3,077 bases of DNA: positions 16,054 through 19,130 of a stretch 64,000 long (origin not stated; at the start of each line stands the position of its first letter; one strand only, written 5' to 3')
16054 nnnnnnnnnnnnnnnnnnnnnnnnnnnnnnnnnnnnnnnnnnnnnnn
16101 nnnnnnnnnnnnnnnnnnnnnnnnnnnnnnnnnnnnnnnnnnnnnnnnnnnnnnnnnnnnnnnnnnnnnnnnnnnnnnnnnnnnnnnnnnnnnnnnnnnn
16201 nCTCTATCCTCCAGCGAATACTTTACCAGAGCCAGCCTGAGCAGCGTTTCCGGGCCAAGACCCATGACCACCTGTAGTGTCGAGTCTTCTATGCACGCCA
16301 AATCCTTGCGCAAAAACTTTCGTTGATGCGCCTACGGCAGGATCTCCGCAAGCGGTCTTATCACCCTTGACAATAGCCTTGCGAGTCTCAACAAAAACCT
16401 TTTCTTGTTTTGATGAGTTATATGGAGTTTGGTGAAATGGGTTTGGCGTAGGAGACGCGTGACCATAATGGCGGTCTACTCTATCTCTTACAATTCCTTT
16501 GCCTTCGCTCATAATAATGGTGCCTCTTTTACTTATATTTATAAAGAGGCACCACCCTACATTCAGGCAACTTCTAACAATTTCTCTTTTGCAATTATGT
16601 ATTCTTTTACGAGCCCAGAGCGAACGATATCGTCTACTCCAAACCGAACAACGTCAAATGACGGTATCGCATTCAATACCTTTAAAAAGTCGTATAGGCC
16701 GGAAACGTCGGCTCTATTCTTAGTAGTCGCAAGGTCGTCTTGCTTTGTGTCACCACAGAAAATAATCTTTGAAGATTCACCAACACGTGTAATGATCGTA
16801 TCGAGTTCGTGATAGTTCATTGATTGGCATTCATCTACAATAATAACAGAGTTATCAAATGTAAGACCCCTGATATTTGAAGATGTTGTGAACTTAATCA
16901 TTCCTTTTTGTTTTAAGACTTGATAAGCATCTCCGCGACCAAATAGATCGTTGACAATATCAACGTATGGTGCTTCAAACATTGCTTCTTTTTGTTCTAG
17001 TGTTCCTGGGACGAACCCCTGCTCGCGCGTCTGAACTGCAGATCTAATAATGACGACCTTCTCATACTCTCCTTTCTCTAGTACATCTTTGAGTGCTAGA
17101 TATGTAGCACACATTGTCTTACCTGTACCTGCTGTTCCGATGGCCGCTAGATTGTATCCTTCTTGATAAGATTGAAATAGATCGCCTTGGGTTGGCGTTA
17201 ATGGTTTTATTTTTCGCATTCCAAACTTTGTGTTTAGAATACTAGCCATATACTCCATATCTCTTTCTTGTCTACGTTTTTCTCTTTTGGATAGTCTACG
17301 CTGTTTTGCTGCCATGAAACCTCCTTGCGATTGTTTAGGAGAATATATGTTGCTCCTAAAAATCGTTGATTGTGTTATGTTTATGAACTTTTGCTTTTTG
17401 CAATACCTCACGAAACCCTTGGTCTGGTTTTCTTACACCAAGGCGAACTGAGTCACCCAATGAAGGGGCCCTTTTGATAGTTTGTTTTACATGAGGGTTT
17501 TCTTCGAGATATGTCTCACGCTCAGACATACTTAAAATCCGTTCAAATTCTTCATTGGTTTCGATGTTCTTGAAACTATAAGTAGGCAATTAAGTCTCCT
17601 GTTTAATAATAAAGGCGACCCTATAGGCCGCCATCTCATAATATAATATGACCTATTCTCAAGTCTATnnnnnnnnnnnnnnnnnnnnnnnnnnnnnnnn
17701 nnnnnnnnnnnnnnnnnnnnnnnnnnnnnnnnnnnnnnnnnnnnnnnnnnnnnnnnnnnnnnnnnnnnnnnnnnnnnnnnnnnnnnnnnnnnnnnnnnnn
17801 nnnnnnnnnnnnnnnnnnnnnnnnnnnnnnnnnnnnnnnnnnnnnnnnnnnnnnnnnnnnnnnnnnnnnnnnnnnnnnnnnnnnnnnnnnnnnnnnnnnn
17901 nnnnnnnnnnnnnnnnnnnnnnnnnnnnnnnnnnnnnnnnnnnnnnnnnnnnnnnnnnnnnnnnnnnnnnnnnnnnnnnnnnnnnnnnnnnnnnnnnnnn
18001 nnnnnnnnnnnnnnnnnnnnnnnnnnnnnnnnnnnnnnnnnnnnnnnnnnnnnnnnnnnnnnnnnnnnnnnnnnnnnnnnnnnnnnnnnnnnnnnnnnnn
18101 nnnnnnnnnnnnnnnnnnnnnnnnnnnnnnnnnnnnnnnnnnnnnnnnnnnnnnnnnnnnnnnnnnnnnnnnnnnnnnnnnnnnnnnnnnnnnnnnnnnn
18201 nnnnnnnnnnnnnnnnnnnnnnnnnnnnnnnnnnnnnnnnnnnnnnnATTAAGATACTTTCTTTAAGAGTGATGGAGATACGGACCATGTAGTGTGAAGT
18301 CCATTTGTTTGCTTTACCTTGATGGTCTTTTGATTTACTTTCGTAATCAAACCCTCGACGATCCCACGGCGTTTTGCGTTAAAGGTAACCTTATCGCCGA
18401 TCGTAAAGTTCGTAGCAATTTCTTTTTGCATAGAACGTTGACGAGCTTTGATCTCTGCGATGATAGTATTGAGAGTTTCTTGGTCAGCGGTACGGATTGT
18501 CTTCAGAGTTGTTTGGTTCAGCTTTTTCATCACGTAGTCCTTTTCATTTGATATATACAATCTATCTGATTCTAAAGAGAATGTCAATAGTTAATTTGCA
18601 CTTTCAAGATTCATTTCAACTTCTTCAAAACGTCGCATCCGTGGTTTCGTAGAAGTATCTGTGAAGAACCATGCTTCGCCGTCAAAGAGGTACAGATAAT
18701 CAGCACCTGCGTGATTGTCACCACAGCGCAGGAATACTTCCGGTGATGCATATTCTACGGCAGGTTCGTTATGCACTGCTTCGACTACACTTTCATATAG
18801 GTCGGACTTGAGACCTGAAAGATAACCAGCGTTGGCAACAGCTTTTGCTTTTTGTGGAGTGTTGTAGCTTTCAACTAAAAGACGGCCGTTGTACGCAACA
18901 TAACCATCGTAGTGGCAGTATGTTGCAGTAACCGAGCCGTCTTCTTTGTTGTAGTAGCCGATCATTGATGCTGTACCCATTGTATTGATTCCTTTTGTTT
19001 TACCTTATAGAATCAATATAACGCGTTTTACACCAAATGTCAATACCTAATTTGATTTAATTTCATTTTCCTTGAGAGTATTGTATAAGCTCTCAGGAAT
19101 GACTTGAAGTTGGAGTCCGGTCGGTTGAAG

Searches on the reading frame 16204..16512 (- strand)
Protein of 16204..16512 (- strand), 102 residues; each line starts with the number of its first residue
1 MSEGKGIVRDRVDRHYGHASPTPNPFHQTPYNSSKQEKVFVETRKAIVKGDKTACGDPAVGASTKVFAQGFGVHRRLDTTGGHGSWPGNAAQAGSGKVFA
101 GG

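Call 9: search_protein_families(library=pfam, proteins=[window:16204-16512:-], max_evalue=0.01)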
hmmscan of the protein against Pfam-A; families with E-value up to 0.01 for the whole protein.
window:16204-16512:- (102 aa): 1 family
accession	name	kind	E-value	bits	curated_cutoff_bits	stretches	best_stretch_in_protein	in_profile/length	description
PF05488.18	PAAR_motif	-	0.00039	21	27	1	34-59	43-68/70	PAAR motif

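Call 10: search_protein_families(library=phrogs, proteins=[window:16204-16512:-], max_evalue=0.001)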
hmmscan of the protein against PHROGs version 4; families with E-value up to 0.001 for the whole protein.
window:16204-16512:- (102 aa): 1 family
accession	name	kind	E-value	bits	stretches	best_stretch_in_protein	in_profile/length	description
phrog_281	-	moron, auxiliary metabolic gene and host takeover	1.6e-09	38.7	1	4-71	56-122/169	PAAR motif of membran proteins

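Call 12: search_dna_similar(query=window:16204-16512:-, collection=phages, mode=protein, max_rows=25)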
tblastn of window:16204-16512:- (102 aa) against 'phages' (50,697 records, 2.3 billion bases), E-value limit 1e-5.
Records with a match: 6; places in all: 6; records where one place covers at least 80% of the query: 6.
Best place of each record, by identity: <60% 6.
By first word of the organism name: Methylophilales 4; Pelagibacter 2.
By host as written in the record: Methylophilales_sp._H5P1 4; Candidatus Pelagibacter ubique HTCC1062 2.
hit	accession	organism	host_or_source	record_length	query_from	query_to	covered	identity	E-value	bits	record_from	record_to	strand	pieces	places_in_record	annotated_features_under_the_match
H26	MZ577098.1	Methylophilales phage Melnitz-3 EXVC039M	Methylophilales_sp._H5P1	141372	7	102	94%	55.2%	5e-24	100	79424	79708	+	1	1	hypothetical protein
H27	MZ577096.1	Methylophilales phage Melnitz-2 EXVC040M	Methylophilales_sp._H5P1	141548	7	102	94%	55.2%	5e-24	100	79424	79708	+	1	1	hypothetical protein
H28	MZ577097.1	Methylophilales phage Melnitz EXVC044M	Methylophilales_sp._H5P1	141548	7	102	94%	55.2%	5e-24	100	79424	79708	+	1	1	hypothetical protein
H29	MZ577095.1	Methylophilales phage Melnitz-1 EXVC043M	Methylophilales_sp._H5P1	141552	7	102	94%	55.2%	5e-24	100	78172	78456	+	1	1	hypothetical protein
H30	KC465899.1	Pelagibacter phage HTVC008M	Candidatus Pelagibacter ubique HTCC1062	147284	4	101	96%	52.5%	1e-22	96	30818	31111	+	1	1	hypothetical protein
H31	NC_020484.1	Pelagibacter phage HTVC008M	Candidatus Pelagibacter ubique HTCC1062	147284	4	101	96%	52.5%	1e-22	96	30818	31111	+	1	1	hypothetical protein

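Call 13: get_annotated_region(hit=H28, flank=3000)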
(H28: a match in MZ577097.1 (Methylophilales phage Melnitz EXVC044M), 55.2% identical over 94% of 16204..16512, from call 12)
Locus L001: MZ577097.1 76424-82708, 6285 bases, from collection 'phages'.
description: Methylophilales phage Melnitz EXVC044M, complete genome.
organism: Methylophilales phage Melnitz EXVC044M (NCBI taxid 2832338)
taxonomy: Viruses; Duplodnaviria; Heunggongvirae; Uroviricota; Caudoviricetes; Kyanoviridae
host: Methylophilales_sp._H5P1; source: -; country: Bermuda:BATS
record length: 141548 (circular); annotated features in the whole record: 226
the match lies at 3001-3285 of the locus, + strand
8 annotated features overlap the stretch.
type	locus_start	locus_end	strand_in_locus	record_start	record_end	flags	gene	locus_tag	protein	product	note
CDS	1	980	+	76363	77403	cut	-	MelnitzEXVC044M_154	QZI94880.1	OB domain protein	Gp5 N-terminal OB domain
CDS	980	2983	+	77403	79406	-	-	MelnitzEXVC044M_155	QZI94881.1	baseplate hub subunit/tail lysozyme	-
CDS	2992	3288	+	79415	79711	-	-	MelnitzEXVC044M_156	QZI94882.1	hypothetical protein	-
CDS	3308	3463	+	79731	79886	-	-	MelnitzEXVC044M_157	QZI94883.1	hypothetical protein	-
CDS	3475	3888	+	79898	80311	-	-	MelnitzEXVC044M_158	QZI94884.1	nuclease-like protein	-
CDS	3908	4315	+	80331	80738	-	-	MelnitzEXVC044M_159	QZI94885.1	baseplate wedge subunit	-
CDS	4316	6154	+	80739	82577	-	-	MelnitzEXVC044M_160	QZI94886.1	baseplate wedge subunit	-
CDS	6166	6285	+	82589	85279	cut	-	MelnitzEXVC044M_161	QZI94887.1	hypothetical protein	-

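Call 14: get_annotated_region(hit=H30, flank=3000)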
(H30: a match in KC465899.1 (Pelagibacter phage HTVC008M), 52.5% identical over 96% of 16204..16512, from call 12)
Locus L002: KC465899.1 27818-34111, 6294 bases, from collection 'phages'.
description: Pelagibacter phage HTVC008M, complete genome.
organism: Pelagibacter phage HTVC008M (NCBI taxid 1283076)
taxonomy: Viruses; Duplodnaviria; Heunggongvirae; Uroviricota; Caudoviricetes; Kyanoviridae
host: Candidatus Pelagibacter ubique HTCC1062; source: -; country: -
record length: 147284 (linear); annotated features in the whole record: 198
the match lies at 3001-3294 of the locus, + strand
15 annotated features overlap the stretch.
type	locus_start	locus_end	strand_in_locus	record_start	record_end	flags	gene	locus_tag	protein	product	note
CDS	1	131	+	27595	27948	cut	-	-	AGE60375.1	hypothetical protein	-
CDS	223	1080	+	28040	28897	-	-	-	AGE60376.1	outer membrane porin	-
CDS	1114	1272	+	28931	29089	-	-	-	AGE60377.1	hypothetical protein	-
CDS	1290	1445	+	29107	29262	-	-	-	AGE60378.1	hypothetical protein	-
CDS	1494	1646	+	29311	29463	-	-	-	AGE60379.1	hypothetical protein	-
CDS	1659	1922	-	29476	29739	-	-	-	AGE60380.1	hypothetical protein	-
CDS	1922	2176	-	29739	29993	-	-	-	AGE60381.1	hypothetical protein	-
CDS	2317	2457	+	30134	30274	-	-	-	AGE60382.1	hypothetical protein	-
CDS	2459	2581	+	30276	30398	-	-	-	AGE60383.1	hypothetical protein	-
CDS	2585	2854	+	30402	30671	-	-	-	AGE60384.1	hypothetical protein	-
CDS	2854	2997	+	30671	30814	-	-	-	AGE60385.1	hypothetical protein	-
CDS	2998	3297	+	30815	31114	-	-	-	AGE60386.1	hypothetical protein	-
CDS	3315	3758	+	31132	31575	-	-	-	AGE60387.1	base plate wedge subunit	-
CDS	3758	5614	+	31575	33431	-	-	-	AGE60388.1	baseplate wedge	-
CDS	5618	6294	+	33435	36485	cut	-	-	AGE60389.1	putative structural protein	-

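Call 18: find_related_loci(query=window:16204-16512:-, collection=viral_contigs, flank=1500)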
Query window:16204-16512:- (102 aa) in viral_contigs; peptide patterns used: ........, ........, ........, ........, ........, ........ (x = any residue, [..] = any of these).
76 stretches matched a pattern; 61 encode a relative of the query (tblastn E <= 1e-3); 61 distinct loci.
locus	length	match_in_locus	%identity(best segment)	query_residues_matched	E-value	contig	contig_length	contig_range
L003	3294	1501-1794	92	5-102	9e-60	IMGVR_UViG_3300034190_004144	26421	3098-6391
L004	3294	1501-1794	92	5-102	9e-60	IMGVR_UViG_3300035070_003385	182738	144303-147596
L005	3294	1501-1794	92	5-102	9e-60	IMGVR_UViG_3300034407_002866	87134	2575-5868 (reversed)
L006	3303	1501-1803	85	1-101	4e-57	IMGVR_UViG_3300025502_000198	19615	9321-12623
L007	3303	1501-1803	85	1-101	4e-57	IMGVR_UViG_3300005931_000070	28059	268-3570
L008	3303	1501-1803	85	1-101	4e-57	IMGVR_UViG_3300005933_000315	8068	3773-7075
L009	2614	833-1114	64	6-100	3e-35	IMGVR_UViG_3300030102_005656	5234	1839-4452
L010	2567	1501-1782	62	7-101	8e-33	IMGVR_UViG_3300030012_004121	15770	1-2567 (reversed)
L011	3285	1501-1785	61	7-102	2e-32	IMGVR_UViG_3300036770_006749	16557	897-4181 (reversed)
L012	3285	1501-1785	61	7-102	2e-32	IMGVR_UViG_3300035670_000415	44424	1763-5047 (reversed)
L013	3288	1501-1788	60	6-102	2e-32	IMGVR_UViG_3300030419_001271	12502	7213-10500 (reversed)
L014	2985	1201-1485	60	7-102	3e-32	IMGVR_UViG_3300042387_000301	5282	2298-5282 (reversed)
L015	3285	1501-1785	60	7-102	3e-32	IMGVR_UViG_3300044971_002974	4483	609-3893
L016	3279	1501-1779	60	6-99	9e-31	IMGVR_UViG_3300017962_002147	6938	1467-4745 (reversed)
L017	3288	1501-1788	58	6-102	1e-30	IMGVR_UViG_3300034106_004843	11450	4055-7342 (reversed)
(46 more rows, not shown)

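Call 41: find_related_loci(query=window:16204-16512:-, collection=metagenome_contigs, flank=1200)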
Query window:16204-16512:- (102 aa) in metagenome_contigs; peptide patterns used: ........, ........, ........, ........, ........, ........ (x = any residue, [..] = any of these).
599 stretches matched a pattern (row limit reached: there are more); 100 encode a relative of the query (tblastn E <= 1e-3); the best 80 are kept; 80 distinct loci.
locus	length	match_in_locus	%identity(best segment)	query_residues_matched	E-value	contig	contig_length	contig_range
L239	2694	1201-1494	92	5-102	8e-60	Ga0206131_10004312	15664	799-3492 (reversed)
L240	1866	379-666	60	5-100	2e-36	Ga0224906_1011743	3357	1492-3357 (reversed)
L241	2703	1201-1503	85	1-101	4e-57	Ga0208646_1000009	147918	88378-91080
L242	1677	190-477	58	6-101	3e-35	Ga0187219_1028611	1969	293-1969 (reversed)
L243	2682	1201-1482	64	6-100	2e-35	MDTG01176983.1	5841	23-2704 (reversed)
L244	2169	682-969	61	6-101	9e-35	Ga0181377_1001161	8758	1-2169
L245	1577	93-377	61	6-100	7e-34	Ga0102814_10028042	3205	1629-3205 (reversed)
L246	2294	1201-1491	60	5-101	4e-34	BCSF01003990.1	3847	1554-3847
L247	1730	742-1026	58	7-102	1e-32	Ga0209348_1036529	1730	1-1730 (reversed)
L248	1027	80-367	59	6-102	1e-33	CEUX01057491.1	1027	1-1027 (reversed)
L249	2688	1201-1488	60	6-102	1e-32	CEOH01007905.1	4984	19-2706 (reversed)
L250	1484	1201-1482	58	7-101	6e-32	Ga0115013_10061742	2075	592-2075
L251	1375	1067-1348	57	7-101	4e-32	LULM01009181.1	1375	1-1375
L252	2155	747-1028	57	7-101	2e-31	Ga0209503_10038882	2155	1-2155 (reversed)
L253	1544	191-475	56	7-102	1e-31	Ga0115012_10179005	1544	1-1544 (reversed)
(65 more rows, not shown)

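Call 61: search_protein_families(library=ncbifam, proteins=[window:16204-16512:-], max_evalue=0.001)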
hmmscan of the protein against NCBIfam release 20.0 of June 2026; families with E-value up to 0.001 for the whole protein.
window:16204-16512:- (102 aa): 0 families

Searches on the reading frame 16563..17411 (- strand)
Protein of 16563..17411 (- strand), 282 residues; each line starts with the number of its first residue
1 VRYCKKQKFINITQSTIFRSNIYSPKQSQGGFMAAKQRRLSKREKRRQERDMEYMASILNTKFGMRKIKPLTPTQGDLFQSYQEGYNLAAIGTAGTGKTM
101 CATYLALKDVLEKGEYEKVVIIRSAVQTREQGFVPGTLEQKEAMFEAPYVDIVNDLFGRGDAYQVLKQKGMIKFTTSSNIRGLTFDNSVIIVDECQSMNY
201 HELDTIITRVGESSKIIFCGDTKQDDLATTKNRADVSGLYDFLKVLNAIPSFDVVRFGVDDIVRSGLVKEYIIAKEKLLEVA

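Call 9: search_protein_families(library=pfam, proteins=[window:16563-17411:-], max_evalue=0.01)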
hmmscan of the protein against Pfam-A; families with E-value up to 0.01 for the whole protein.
window:16563-17411:- (282 aa): 7 families
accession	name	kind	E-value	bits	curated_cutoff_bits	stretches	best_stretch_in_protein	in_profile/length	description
PF02562.22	PhoH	-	9.2e-44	149.8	27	1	67-272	1-201/205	PhoH-like protein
PF13604.12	AAA_30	-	3.9e-06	27.2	27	1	87-224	20-127/191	AAA domain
PF13245.12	AAA_19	-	7.8e-06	26.5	25.1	1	88-224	14-128/134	AAA domain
PF00270.35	DEAD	-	5e-05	23.5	26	1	72-210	1-145/167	DEAD/DEAH box helicase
PF13401.12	AAA_22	-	0.00035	21.3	27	1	86-206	6-104/130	AAA domain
PF03237.21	Terminase_6N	-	0.0018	18.4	22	1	94-198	6-108/215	Terminase large subunit, T4likevirus-type, N-terminal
PF04851.21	ResIII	-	0.0088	16.4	22.5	0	90-202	28-142/164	Type III restriction enzyme, res subunit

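Call 10: search_protein_families(library=phrogs, proteins=[window:16563-17411:-], max_evalue=0.001)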
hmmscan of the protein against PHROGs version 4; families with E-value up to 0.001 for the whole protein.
window:16563-17411:- (282 aa): 4 families
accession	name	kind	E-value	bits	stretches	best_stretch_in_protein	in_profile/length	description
phrog_170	-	other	3.7e-80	270.8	1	13-278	22-280/323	PhoH-like phosphate starvation-inducible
phrog_2765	-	other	6.3e-35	121.8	1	65-267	229-435/443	PhoH-like phosphate starvation-inducible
phrog_32482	-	other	2.9e-16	60.2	1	93-277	403-587/589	PhoH-like phosphate starvation-inducible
phrog_979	-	head and packaging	0.00084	19.1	0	33-215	118-293/642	terminase large subunit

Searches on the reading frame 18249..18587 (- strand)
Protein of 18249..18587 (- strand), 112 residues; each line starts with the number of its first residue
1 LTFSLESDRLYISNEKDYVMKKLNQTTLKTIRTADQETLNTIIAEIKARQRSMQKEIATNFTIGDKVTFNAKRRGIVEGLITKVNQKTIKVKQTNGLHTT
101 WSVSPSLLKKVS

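Call 31: search_protein_families(library=phrogs, proteins=[window:18249-18587:-], max_evalue=0.00001)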
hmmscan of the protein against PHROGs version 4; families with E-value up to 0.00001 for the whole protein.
window:18249-18587:- (112 aa): 1 family
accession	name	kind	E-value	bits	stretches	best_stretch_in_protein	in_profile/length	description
phrog_2251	-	unknown function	5.5e-06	27.6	0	62-110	11-61/74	-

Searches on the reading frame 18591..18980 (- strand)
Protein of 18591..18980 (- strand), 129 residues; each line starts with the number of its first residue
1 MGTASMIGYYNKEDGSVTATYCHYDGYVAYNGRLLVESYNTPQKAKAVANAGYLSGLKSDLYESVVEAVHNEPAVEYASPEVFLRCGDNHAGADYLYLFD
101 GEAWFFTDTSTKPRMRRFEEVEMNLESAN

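Call 31: search_protein_families(library=phrogs, proteins=[window:18591-18980:-], max_evalue=0.00001)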
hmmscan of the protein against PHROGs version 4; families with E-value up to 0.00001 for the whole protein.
window:18591-18980:- (129 aa): 1 family
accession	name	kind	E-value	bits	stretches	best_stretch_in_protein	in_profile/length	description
phrog_1987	-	unknown function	2.5e-19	70.9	1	1-113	1-121/128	-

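Call 43: find_related_loci(query=window:18591-18980:-, collection=viral_contigs, flank=600)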
Query window:18591-18980:- (129 aa) in viral_contigs; peptide patterns used: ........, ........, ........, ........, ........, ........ (x = any residue, [..] = any of these).
36 stretches matched a pattern; 31 encode a relative of the query (tblastn E <= 1e-3); 31 distinct loci.
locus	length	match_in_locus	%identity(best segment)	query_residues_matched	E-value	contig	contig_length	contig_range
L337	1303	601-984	87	1-129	2e-75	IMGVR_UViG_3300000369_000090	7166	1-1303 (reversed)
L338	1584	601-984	87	1-129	1e-73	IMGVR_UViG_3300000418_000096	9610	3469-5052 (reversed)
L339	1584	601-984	70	1-128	3e-60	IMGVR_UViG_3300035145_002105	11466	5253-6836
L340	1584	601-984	69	1-128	5e-59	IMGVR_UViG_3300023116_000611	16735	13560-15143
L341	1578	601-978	72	1-127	2e-58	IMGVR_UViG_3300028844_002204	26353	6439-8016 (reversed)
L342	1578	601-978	71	1-127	3e-58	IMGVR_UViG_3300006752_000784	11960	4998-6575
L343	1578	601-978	72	1-127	6e-58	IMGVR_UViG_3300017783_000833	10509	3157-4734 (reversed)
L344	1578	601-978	72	1-127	6e-58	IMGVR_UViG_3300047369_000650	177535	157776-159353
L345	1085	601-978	71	1-127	4e-59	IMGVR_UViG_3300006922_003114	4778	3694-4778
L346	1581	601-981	69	1-128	1e-56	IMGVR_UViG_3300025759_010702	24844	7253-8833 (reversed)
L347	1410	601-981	69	1-128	3e-57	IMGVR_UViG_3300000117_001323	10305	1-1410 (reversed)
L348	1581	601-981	69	1-128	1e-56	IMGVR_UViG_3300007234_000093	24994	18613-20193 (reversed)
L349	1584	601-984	71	1-128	2e-52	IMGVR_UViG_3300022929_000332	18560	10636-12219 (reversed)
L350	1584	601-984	71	1-128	2e-52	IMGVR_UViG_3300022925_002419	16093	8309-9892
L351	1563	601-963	67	1-125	9e-52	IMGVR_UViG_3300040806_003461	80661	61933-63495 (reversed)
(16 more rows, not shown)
